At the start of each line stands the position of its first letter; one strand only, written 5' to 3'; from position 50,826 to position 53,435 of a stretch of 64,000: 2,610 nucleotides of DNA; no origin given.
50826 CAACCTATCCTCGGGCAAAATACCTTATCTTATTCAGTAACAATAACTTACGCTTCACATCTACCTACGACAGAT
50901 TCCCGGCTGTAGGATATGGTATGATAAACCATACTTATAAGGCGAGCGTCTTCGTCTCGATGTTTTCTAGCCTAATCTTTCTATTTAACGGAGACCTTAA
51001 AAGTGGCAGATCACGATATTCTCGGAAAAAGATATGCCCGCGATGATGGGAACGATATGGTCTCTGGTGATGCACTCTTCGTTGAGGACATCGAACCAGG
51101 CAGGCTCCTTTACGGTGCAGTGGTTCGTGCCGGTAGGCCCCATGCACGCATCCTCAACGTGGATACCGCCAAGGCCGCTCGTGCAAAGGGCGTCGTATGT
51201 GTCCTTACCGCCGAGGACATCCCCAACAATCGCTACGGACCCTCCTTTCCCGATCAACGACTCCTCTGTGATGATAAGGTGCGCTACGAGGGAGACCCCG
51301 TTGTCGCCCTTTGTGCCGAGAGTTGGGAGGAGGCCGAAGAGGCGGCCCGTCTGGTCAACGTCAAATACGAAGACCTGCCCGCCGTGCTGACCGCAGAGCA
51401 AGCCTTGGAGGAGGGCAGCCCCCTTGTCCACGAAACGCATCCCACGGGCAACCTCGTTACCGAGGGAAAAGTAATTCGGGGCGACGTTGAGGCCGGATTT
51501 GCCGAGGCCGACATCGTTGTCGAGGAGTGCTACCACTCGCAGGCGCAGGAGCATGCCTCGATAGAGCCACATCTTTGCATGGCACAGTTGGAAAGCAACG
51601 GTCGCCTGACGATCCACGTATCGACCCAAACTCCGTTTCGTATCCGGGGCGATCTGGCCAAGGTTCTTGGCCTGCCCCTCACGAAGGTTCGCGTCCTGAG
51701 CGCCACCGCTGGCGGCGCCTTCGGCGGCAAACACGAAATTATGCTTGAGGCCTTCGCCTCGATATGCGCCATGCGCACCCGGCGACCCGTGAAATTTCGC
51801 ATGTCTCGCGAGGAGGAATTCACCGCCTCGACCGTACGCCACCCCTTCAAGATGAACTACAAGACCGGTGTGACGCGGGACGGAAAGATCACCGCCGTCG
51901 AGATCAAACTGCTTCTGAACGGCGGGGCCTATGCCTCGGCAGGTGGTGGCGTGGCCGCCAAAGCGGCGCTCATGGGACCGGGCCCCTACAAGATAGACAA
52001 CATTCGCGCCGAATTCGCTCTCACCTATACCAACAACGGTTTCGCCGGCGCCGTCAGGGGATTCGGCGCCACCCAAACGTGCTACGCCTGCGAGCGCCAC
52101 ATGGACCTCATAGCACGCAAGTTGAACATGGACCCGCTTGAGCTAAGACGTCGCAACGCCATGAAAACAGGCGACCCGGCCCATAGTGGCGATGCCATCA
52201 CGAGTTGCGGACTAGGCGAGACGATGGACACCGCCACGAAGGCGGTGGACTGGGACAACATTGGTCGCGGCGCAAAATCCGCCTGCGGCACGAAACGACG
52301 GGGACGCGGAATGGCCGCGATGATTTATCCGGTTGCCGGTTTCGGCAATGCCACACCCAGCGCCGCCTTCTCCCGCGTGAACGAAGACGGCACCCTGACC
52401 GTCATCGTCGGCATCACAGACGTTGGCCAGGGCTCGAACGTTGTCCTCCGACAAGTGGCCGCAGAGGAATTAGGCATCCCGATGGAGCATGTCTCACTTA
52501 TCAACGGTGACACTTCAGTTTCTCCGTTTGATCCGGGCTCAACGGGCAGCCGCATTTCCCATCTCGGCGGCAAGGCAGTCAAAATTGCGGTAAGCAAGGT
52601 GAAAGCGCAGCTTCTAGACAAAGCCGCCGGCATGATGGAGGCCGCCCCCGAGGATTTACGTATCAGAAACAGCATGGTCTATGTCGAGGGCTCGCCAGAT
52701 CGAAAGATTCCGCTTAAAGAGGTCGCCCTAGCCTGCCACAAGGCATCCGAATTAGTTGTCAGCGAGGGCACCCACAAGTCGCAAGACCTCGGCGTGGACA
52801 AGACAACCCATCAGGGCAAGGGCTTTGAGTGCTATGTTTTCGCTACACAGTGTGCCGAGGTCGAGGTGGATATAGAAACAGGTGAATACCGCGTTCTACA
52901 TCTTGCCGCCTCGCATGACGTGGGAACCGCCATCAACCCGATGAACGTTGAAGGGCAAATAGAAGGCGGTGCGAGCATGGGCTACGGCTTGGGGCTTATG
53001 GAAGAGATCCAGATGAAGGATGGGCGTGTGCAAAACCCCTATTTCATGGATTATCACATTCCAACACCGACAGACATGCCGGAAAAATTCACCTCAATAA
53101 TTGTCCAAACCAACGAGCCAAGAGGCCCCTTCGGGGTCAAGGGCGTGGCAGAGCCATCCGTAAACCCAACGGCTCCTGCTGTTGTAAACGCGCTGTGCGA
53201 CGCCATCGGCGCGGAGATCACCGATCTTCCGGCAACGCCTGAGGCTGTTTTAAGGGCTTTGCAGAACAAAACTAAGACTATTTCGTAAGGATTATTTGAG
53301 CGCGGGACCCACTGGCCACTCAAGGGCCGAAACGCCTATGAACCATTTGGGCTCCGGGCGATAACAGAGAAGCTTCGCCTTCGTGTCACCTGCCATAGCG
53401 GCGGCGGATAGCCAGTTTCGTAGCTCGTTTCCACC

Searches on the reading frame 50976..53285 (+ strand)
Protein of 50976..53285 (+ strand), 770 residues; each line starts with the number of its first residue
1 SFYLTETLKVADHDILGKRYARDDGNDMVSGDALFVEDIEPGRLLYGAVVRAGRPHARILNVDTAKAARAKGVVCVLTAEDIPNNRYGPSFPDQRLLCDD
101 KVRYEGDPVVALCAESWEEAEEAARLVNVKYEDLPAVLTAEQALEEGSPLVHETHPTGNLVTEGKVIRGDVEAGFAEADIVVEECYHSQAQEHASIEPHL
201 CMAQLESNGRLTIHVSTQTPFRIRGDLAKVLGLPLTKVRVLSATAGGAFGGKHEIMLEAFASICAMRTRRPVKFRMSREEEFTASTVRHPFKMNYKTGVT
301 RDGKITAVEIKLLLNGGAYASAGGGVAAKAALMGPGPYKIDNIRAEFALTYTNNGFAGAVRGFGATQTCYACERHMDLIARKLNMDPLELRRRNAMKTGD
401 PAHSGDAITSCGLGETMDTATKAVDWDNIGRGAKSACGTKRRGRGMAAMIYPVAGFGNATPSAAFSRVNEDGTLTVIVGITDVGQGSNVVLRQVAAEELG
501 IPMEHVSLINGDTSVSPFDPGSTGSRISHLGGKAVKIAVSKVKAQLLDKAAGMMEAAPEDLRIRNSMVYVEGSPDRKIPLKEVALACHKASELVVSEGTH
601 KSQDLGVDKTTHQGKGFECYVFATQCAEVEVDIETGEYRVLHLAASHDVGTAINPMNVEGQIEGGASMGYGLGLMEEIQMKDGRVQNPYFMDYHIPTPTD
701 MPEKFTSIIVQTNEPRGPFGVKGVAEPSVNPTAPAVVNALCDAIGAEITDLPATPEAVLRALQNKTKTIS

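Call 46: search_protein_families(library=pfam, proteins=[window:50976-53285:+], max_evalue=0.00001)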
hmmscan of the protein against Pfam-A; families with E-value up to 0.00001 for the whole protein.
window:50976-53285:+ (770 aa): 3 families
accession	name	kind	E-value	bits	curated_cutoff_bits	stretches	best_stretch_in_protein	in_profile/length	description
PF02738.23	MoCoBD_1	-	5.5e-83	278.3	27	1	152-395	2-244/244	Molybdopterin cofactor-binding domain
PF20256.3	MoCoBD_2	-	3.6e-79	266.7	27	1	421-702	3-283/283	Molybdopterin cofactor-binding domain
PF01315.27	Ald_Xan_dh_C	-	1.6e-25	90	31.3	1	30-135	1-110/110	Aldehyde oxidase and xanthine dehydrogenase, a/b hammerhead domain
